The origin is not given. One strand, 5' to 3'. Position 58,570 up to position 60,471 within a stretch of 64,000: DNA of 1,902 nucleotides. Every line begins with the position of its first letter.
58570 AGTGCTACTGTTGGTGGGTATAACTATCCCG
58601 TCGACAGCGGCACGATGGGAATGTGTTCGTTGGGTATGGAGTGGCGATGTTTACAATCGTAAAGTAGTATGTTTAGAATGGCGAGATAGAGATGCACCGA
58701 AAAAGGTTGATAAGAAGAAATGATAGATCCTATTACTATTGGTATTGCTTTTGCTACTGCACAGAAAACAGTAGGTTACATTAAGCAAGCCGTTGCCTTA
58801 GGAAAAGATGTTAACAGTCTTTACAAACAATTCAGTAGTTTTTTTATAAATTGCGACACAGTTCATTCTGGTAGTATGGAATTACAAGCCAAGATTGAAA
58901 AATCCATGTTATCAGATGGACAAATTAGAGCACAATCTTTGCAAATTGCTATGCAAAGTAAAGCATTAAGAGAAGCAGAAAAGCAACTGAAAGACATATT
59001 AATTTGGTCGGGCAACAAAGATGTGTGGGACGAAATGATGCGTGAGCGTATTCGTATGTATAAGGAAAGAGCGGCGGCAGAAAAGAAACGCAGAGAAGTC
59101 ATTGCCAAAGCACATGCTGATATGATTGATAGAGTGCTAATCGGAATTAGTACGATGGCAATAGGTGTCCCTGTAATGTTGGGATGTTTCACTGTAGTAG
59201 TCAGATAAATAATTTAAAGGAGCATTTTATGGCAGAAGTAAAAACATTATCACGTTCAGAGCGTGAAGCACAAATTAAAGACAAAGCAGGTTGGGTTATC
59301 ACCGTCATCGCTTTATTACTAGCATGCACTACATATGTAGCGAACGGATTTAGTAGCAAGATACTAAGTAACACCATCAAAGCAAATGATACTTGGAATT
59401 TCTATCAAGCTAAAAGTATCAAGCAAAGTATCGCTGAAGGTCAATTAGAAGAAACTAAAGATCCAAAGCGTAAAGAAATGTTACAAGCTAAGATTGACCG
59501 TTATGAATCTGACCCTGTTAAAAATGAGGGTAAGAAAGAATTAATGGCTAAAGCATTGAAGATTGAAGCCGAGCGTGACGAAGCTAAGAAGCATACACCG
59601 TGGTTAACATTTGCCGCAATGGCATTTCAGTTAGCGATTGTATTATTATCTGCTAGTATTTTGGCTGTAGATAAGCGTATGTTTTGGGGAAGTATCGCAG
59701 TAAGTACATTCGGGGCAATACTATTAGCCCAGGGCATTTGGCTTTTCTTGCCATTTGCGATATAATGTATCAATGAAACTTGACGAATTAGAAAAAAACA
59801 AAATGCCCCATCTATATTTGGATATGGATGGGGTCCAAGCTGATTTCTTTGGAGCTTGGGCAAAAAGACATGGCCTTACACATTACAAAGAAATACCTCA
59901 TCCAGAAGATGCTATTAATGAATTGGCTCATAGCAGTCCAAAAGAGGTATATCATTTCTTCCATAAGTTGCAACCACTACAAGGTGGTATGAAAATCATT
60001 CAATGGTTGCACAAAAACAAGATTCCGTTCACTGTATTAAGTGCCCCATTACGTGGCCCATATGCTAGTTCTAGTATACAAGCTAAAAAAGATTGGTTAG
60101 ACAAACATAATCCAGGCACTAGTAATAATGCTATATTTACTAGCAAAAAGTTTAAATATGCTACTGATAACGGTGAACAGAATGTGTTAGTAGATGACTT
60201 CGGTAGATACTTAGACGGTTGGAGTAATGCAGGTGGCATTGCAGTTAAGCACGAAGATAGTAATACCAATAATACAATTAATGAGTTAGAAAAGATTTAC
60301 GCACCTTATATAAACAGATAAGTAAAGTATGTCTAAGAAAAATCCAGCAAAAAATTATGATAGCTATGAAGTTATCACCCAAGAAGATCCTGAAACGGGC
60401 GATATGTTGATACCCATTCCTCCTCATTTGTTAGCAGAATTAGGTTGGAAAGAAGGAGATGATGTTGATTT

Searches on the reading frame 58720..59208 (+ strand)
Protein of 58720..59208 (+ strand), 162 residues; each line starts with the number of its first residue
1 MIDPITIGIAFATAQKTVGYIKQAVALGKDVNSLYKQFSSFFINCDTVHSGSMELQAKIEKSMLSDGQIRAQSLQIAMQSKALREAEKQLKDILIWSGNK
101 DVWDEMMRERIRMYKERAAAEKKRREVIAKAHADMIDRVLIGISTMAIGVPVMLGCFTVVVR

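Call 3: search_protein_families(library=pfam, proteins=[window:58720-59208:+], max_evalue=0.01)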
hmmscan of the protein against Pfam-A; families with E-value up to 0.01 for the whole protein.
window:58720-59208:+ (162 aa): 0 families

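Call 6: search_protein_families(library=phrogs, proteins=[window:58720-59208:+], max_evalue=0.01)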
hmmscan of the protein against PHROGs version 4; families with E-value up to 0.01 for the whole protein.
window:58720-59208:+ (162 aa): 2 families
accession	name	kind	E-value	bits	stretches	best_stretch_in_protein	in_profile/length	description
phrog_32327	-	unknown function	0.00029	21.7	1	1-136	1-124/152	-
phrog_14814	-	unknown function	0.0074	17.1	1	70-136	113-179/203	-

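Call 11: search_protein_families(library=ncbifam, proteins=[window:58720-59208:+], max_evalue=0.01)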
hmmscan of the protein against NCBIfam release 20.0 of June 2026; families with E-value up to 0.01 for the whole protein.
window:58720-59208:+ (162 aa): 0 families

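Call 81: search_dna_similar(query=window:58720-59208:+, collection=phages, mode=protein, max_evalue=0.001, max_rows=20)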
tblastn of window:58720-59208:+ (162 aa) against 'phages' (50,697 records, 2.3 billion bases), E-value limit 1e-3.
No match.

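Call 85: search_protein_families(library=padloc, proteins=[window:58720-59208:+], max_evalue=0.01)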
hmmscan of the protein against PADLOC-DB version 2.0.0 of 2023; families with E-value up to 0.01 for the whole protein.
window:58720-59208:+ (162 aa): 0 families

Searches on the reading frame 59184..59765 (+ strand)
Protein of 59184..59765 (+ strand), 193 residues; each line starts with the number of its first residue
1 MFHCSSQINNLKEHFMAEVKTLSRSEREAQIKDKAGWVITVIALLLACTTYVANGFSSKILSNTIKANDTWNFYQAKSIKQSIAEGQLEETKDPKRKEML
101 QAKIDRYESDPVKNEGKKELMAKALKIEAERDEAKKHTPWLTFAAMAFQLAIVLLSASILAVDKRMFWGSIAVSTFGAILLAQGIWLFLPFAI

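Call 3: search_protein_families(library=pfam, proteins=[window:59184-59765:+], max_evalue=0.01)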
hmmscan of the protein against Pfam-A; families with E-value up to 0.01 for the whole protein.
window:59184-59765:+ (193 aa): 2 families
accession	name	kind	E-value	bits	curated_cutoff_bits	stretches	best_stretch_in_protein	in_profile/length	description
PF14235.11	DUF4337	-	6.2e-31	108.2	27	1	37-184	6-160/161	Domain of unknown function (DUF4337)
PF12679.13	ABC2_membrane_2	-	0.003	17.3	27.2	1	23-164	4-92/283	ABC-2 family transporter protein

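Call 6: search_protein_families(library=phrogs, proteins=[window:59184-59765:+], max_evalue=0.01)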
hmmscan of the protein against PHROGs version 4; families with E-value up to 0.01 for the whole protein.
window:59184-59765:+ (193 aa): 0 families

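Call 11: search_protein_families(library=ncbifam, proteins=[window:59184-59765:+], max_evalue=0.01)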
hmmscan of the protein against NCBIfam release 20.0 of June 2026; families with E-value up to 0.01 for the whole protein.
window:59184-59765:+ (193 aa): 0 families

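Call 85: search_protein_families(library=padloc, proteins=[window:59184-59765:+], max_evalue=0.01)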
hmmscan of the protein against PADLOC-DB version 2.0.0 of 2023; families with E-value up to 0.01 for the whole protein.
window:59184-59765:+ (193 aa): 0 families

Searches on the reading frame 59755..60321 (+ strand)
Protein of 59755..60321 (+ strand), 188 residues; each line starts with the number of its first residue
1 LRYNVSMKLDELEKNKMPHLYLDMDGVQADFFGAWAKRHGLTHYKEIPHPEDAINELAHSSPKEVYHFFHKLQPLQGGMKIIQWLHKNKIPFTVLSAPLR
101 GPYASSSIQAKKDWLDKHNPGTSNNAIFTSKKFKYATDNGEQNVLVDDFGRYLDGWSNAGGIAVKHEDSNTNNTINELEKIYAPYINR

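Call 59: search_protein_families(library=pfam, proteins=[window:59755-60321:+], max_evalue=0.001)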
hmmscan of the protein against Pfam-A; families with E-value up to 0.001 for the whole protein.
window:59755-60321:+ (188 aa): 1 family
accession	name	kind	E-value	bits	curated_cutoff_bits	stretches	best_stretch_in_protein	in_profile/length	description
PF06941.18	NT5C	-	9.9e-09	35.8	24.8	1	20-151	4-138/180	5' nucleotidase, deoxy (Pyrimidine), cytosolic type C protein (NT5C)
